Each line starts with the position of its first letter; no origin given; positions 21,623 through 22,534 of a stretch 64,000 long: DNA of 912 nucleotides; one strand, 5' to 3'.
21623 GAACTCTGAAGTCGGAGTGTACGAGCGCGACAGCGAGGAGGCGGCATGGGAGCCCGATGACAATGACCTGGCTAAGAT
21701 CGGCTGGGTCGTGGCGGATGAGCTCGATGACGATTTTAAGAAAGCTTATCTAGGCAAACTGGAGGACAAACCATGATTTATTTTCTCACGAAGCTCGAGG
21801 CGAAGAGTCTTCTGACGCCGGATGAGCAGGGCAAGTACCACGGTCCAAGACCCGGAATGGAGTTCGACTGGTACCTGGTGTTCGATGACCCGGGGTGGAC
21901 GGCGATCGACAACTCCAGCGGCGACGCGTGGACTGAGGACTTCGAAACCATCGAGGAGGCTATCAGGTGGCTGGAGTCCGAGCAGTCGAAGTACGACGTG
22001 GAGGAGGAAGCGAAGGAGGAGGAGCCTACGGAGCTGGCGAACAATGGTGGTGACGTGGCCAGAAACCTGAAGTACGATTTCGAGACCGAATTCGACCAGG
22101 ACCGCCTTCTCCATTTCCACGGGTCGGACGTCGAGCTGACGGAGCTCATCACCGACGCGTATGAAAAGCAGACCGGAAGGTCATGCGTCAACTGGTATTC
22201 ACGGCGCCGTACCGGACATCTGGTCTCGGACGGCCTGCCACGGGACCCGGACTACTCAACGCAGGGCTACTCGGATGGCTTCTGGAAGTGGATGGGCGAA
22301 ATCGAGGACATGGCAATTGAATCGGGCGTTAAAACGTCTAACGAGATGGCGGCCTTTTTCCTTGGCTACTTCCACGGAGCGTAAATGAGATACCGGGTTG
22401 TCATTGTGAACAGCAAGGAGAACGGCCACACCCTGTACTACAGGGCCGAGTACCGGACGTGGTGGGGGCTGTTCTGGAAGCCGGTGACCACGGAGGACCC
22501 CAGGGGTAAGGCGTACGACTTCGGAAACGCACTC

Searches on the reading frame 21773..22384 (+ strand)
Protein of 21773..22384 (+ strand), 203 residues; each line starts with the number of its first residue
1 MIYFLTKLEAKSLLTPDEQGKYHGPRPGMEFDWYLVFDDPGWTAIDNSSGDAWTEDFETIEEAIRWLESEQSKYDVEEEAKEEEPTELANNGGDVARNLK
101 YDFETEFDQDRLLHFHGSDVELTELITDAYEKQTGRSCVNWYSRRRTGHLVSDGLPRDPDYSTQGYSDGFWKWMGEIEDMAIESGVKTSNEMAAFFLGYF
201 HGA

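Call 30: search_protein_families(library=phrogs, proteins=[window:21773-22384:+], max_evalue=0.001)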
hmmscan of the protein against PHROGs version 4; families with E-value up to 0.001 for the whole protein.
window:21773-22384:+ (203 aa): 2 families
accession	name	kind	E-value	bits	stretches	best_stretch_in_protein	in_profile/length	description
phrog_36031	-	unknown function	6.3e-09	36.7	1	34-71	83-120/176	-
phrog_37721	-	unknown function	3.7e-08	34.4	1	34-71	30-68/71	-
